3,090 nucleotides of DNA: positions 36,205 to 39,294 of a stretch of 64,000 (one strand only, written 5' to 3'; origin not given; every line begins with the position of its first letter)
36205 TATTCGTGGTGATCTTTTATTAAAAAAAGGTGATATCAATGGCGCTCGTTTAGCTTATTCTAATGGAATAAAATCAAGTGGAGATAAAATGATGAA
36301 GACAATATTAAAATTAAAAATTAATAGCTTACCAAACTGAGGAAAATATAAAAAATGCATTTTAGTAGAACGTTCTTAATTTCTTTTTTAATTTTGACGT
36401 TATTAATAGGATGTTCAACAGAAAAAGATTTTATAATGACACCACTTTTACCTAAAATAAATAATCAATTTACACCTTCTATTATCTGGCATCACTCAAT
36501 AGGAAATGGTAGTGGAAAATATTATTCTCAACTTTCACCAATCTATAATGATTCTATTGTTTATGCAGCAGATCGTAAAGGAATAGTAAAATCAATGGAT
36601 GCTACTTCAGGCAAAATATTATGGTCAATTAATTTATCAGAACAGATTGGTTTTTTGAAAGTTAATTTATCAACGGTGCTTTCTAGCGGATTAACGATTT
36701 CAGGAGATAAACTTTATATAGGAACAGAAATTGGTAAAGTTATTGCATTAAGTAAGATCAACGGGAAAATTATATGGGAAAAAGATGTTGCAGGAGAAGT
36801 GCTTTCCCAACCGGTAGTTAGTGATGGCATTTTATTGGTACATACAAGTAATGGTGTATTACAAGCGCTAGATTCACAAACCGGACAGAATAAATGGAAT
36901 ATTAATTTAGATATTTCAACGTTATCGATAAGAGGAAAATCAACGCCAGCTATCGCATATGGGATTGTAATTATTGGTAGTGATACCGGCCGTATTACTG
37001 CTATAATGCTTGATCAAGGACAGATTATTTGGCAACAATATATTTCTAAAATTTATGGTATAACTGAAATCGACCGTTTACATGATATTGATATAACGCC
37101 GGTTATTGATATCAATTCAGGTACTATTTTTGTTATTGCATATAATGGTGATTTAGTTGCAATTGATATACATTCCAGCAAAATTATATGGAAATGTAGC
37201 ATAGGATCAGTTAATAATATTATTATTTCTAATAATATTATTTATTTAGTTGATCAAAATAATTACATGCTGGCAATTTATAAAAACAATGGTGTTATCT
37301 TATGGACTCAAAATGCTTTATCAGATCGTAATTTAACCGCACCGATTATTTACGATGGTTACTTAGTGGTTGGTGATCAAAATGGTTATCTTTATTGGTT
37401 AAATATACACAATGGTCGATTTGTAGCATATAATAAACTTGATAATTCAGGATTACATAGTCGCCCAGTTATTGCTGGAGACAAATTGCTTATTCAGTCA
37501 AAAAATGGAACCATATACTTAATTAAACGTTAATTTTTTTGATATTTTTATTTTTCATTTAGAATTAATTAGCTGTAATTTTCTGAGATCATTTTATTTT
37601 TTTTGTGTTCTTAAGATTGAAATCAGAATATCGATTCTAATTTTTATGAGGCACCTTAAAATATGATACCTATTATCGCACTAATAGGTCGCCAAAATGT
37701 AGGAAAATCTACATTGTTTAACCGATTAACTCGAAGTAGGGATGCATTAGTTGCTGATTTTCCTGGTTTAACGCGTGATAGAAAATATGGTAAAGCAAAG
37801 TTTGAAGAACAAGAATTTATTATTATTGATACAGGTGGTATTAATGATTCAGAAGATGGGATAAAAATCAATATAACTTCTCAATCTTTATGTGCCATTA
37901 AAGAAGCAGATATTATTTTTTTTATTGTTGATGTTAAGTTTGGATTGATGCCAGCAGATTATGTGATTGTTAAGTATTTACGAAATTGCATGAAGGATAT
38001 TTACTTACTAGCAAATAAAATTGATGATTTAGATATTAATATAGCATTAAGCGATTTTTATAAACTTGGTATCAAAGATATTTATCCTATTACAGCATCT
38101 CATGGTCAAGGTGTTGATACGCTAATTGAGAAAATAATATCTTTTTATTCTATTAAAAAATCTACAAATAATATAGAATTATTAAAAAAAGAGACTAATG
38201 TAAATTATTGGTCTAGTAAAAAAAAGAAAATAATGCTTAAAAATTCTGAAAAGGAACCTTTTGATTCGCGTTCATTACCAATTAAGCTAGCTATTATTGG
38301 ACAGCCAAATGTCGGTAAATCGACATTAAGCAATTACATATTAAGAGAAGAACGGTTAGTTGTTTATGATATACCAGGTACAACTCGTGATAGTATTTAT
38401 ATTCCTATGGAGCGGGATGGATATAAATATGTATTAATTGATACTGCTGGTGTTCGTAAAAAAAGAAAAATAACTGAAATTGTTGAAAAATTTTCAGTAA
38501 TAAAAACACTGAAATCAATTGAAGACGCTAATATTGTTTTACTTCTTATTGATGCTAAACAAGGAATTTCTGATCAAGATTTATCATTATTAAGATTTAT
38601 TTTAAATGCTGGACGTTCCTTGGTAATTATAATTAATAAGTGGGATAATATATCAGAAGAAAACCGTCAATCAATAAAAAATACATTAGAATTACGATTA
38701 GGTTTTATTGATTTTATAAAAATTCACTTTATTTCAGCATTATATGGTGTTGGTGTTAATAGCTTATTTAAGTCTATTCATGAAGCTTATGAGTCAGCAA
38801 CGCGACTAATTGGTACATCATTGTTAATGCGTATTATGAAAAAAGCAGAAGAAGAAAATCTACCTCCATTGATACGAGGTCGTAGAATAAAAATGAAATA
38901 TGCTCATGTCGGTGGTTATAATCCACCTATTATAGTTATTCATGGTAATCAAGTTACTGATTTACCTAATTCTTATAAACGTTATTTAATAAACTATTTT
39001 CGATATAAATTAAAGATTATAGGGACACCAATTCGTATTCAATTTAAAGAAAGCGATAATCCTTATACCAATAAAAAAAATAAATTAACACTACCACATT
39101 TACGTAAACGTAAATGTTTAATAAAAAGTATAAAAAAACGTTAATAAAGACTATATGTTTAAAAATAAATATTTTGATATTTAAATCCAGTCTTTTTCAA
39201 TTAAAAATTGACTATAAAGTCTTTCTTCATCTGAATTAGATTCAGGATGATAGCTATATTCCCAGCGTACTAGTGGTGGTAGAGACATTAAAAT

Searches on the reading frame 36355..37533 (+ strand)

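Call 8: search_protein_families(library=ncbifam, proteins=[window:36355-37533:+])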
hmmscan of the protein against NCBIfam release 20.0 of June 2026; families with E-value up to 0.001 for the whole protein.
window:36355-37533:+ (392 aa): 7 families
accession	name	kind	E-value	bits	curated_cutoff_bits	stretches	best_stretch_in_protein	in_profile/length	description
NF008351.0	PRK11138.1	equivalog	9.1e-149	495.2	423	1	2-391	2-392/394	outer membrane protein assembly factor BamB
TIGR03300.1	assembly_YfgL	equivalog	4e-112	374.6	285.2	1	8-390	4-376/377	outer membrane protein assembly factor BamB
TIGR03075.1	PQQ_enz_alc_DH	subfamily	1.7e-25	89.6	480.05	2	43-146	49-149/530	PQQ-dependent dehydrogenase, methanol/ethanol family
TIGR04528.1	acido_non_PQQ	subfamily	2.7e-17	62.7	650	2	74-154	399-470/493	acido-empty-quinoprotein group A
NF053615.1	SerThrKinAfsKStmc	equivalog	4.6e-11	42.1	1300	1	120-388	533-797/809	protein serine/threonine kinase AfsK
TIGR03074.1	PQQ_membr_DH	subfamily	1.6e-06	26.3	832.65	0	117-148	213-244/783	membrane-bound PQQ-dependent dehydrogenase, glucose/quinate/shikimate family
NF041516.1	PA2928_fam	subfamily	0.00034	20.1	70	0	76-140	314-372/376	PA2928 family protein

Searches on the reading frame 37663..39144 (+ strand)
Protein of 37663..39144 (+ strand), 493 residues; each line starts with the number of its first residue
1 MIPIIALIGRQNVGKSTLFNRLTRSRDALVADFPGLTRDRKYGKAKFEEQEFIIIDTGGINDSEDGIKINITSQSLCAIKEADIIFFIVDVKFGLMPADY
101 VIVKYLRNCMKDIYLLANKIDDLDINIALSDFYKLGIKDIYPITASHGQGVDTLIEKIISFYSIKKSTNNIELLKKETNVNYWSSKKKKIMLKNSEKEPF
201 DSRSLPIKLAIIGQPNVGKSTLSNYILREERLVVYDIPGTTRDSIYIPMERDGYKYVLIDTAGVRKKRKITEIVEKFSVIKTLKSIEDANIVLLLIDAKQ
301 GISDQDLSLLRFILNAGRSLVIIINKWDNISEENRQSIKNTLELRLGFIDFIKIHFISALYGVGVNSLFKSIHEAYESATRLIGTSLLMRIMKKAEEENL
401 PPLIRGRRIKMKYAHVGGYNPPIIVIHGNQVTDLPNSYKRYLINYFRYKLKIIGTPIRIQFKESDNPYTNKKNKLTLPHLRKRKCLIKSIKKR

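Call 8: search_protein_families(library=ncbifam, proteins=[window:37663-39144:+])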
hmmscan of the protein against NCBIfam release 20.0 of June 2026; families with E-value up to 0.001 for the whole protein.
window:37663-39144:+ (493 aa): 30 families (the best 25 are shown)
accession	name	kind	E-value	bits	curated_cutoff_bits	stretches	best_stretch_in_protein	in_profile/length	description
TIGR03594.1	GTPase_EngA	equivalog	3.6e-166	553.5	306.7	1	3-462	1-432/432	ribosome biogenesis GTPase Der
NF007071.0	PRK09518.1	equivalog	1.1e-99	334.9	953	2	204-462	442-698/706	bifunctional cytidylate kinase/GTPase Der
NF002828.0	PRK03003.1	equivalog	1.2e-98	330.8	631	2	201-463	208-468/477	ribosome biogenesis GTPase Der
TIGR00450.1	mnmE_trmE_thdF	equivalog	2e-59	201.8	252.6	2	196-350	200-349/446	tRNA uridine-5-carboxymethylaminomethyl(34) synthesis GTPase MnmE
NF000908.1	PRK00089.1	equivalog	6.8e-52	176.5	237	2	209-378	6-169/291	GTPase Era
NF003661.0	PRK05291.1-3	equivalog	4.4e-50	171.3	380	2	207-383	217-377/448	tRNA uridine-5-carboxymethylaminomethyl(34) synthesis GTPase MnmE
TIGR00231.1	small_GTP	domain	4.6e-43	146.8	42.5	2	207-353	4-146/164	GTP-binding protein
TIGR00436.1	era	equivalog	1e-39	136.5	116.25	2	208-376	2-163/270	GTPase Era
TIGR03918.1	GTP_HydF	equivalog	3.9e-39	134.6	325.55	2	206-348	7-147/392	[FeFe] hydrogenase H-cluster maturation GTPase HydF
TIGR00437.1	feoB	equivalog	3.4e-28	98.7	315.65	2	9-191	1-183/594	ferrous iron transport protein B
TIGR03598.1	GTPase_YsxC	equivalog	7.7e-28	97.4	124.45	2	208-372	20-185/186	ribosome biogenesis GTP-binding protein YihA/YsxC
TIGR03596.1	GTPase_YlqF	equivalog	1.4e-25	90.2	208.2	2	185-265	96-174/276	ribosome biogenesis GTPase YlqF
TIGR03156.1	GTP_HflX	equivalog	7.8e-21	74.4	216.75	2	203-374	186-349/351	GTPase HflX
TIGR03597.1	GTPase_YqeH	equivalog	1.2e-17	64.2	297.4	2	178-277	129-228/361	ribosome biogenesis GTPase YqeH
NF008955.0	PRK12297.1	equivalog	2.7e-16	59.5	406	2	5-199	162-368/429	GTPase ObgE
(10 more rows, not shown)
